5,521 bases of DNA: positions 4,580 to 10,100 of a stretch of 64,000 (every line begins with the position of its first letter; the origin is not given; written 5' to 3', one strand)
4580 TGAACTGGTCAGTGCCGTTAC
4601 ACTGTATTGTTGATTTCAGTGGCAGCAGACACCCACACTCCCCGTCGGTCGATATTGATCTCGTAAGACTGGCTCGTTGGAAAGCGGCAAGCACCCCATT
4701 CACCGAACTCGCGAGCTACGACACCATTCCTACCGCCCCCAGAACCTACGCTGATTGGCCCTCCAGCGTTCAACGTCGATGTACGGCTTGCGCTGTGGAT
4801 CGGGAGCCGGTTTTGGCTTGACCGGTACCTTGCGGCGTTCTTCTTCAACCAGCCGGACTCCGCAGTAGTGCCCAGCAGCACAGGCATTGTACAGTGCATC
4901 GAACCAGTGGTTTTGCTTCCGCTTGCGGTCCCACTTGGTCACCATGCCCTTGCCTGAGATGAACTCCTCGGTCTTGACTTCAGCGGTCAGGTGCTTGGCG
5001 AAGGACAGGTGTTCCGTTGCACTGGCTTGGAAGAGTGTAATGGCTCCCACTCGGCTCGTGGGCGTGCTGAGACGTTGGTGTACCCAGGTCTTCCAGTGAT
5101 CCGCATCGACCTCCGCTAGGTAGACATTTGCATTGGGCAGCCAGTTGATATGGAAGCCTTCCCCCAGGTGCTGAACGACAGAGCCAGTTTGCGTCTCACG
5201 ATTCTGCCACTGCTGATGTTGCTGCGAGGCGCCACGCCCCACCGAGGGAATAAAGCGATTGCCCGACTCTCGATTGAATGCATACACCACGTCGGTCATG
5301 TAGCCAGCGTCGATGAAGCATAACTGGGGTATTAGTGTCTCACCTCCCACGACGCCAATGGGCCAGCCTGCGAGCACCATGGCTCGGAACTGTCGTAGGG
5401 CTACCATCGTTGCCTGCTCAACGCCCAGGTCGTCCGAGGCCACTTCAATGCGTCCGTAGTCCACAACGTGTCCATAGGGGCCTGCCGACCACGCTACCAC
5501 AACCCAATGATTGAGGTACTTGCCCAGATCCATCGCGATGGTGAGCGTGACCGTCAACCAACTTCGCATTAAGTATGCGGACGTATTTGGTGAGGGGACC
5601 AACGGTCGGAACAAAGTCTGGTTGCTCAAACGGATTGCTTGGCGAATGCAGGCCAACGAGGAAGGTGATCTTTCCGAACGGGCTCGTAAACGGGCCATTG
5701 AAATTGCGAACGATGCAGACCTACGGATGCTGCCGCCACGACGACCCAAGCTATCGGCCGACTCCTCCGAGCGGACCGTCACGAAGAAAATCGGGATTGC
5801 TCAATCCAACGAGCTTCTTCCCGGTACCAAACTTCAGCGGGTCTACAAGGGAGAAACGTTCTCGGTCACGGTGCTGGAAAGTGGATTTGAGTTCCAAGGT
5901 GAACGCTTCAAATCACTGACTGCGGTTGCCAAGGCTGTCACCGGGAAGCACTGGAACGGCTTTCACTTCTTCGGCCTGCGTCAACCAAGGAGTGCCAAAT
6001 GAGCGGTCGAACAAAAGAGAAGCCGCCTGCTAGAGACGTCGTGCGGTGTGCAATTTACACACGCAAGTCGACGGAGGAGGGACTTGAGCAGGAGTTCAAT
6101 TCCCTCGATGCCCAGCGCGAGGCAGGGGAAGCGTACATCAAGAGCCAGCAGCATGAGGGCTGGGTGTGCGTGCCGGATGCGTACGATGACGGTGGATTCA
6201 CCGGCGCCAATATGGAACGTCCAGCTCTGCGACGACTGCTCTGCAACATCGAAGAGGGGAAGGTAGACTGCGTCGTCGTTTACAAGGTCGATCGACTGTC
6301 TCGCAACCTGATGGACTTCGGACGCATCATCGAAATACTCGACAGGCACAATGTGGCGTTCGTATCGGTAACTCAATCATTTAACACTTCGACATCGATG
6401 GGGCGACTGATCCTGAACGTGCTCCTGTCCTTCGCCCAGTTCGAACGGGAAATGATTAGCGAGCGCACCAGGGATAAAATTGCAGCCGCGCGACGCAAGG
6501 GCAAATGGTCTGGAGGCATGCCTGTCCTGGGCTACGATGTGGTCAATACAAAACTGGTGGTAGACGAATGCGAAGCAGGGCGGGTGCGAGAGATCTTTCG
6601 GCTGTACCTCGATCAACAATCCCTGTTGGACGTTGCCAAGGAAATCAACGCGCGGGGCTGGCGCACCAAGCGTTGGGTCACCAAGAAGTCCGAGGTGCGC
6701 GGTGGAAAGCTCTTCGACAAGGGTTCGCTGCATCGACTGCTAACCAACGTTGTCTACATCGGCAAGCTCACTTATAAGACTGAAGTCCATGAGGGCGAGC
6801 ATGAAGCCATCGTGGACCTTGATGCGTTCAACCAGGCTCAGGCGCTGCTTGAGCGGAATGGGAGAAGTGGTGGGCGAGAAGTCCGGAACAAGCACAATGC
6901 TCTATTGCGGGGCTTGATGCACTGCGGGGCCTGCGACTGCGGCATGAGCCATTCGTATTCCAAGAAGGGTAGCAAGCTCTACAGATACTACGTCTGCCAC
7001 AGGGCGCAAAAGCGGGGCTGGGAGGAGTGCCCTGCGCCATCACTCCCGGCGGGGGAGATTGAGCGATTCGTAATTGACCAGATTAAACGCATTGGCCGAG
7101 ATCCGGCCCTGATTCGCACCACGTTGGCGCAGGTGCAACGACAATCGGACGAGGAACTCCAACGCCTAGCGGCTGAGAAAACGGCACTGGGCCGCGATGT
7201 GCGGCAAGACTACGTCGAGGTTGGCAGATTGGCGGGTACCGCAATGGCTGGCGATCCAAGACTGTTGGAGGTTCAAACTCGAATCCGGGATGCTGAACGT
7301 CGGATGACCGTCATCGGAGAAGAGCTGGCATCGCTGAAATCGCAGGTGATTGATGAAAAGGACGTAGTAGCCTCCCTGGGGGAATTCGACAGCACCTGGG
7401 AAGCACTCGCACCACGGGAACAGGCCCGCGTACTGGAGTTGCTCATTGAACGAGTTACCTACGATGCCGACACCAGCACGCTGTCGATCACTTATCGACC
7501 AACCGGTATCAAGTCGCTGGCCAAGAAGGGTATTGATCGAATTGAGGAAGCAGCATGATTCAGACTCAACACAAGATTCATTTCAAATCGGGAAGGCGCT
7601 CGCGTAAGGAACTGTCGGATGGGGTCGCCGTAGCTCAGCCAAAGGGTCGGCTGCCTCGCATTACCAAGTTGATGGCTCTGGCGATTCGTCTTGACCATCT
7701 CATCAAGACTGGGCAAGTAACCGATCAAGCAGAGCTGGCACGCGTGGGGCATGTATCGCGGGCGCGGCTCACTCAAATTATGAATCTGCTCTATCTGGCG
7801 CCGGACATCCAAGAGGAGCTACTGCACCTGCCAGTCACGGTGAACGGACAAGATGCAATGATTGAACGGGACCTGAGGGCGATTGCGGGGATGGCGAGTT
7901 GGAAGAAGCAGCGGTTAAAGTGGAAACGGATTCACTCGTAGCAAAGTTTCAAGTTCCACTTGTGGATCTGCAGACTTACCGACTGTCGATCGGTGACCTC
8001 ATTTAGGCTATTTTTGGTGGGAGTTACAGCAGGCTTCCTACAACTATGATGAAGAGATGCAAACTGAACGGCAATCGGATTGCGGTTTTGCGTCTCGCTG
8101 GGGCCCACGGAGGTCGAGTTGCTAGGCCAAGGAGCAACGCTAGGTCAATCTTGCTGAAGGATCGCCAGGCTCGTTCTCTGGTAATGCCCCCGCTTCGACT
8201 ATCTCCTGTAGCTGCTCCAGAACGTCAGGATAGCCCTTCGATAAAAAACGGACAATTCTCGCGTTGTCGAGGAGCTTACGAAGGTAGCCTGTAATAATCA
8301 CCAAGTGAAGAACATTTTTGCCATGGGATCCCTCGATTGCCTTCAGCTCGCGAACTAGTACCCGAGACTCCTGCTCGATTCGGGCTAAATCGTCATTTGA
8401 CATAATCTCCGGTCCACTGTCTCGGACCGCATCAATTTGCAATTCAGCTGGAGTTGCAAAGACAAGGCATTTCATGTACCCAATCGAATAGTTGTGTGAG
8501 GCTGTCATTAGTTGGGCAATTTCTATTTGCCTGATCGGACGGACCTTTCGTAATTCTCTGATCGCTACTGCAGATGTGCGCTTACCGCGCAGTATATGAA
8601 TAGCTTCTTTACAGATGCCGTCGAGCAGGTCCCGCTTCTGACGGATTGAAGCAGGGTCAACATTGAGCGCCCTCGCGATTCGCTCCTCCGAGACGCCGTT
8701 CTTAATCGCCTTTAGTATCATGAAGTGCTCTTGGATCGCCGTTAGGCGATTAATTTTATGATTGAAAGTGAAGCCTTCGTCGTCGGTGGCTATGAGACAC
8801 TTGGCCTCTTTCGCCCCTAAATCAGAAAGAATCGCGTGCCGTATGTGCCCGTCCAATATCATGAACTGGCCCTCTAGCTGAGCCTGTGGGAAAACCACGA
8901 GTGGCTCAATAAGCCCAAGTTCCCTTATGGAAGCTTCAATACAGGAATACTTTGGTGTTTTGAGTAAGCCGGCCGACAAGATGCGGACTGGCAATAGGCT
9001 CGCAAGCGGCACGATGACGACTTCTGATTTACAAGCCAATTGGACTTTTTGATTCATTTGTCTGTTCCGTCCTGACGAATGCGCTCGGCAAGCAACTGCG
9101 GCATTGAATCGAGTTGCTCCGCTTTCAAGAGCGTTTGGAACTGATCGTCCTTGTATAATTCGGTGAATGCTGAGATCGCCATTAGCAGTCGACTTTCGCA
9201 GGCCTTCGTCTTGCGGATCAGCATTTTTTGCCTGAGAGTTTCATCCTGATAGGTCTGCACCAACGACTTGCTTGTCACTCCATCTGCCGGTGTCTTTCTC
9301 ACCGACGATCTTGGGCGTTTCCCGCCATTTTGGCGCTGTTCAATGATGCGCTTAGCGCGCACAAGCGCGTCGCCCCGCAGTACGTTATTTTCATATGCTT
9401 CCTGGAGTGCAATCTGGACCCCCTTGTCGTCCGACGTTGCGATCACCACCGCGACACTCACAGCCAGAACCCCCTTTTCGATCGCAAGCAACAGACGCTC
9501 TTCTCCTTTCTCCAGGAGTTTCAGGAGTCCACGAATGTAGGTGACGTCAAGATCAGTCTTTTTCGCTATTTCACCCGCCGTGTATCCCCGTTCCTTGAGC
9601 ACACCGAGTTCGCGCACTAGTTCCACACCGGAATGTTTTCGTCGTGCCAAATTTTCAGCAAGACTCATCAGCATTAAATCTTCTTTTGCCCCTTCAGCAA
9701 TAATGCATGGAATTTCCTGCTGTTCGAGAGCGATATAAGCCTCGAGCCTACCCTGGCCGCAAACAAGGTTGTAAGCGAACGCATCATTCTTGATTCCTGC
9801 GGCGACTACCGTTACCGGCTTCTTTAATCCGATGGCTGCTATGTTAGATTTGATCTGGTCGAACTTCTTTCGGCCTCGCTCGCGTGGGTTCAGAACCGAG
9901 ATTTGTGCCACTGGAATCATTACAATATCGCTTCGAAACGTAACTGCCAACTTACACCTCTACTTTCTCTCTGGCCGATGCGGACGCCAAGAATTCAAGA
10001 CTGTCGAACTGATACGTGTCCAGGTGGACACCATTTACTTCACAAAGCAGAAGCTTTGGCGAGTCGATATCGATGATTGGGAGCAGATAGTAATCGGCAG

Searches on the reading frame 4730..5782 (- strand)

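Call 10: search_protein_families(library=pfam, proteins=[window:4730-5782:-], max_evalue=0.001)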
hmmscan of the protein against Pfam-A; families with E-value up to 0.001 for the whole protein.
window:4730-5782:- (350 aa): 1 family
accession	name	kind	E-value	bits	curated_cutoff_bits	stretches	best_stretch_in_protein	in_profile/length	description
PF20454.4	GpA_nuclease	-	1.4e-12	47.9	22.5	1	78-310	78-290/294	Terminase large subunit gpA, endonuclease domain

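Call 59: search_protein_families(library=padloc, proteins=[window:4730-5782:-], max_evalue=0.001)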
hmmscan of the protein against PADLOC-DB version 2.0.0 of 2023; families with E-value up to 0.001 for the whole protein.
window:4730-5782:- (350 aa): 0 families

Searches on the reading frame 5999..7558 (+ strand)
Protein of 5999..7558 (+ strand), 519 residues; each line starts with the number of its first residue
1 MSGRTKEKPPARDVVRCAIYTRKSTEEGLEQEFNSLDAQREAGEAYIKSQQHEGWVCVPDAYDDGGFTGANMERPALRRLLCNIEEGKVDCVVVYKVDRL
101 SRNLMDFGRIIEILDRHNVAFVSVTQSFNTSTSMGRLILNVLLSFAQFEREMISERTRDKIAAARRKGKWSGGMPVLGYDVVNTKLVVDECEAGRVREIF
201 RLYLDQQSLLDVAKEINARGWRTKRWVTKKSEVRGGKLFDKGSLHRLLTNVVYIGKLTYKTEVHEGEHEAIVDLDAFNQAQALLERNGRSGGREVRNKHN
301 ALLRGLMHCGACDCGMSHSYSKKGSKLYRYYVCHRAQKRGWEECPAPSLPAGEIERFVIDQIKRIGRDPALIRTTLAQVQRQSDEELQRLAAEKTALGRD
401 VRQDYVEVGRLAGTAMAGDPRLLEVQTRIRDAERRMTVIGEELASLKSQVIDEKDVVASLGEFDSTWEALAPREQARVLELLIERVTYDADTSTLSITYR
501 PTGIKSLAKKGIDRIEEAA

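Call 10: search_protein_families(library=pfam, proteins=[window:5999-7558:+], max_evalue=0.001)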
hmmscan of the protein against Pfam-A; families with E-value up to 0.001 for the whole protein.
window:5999-7558:+ (519 aa): 3 families
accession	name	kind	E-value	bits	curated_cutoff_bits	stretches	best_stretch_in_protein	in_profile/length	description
PF00239.26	Resolvase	-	1.3e-40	139.3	23.3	1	18-170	2-145/145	Resolvase, N terminal domain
PF07508.19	Recombinase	-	8.6e-16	58.5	21.1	1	192-287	3-102/102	Recombinase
PF13408.12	Zn_ribbon_recom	-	2.2e-14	54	25.3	1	302-363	1-58/58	Recombinase zinc beta ribbon domain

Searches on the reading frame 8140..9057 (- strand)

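Call 10: search_protein_families(library=pfam, proteins=[window:8140-9057:-], max_evalue=0.001)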
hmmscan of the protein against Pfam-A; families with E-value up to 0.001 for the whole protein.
window:8140-9057:- (305 aa): 1 family
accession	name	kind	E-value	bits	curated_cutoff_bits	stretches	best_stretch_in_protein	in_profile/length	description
PF07506.17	RepB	-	1e-37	130.5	30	1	102-281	2-183/185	RepB plasmid partitioning protein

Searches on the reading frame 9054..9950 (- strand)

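Call 10: search_protein_families(library=pfam, proteins=[window:9054-9950:-], max_evalue=0.001)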
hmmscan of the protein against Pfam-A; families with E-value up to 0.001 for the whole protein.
window:9054-9950:- (298 aa): 2 families
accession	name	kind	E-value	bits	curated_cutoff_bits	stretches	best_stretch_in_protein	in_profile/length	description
PF07506.17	RepB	-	7.8e-17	62.4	30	1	102-268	1-177/185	RepB plasmid partitioning protein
PF02195.25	ParB_N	-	7.2e-06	26.4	26.3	1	19-101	15-94/95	ParB N-terminal domain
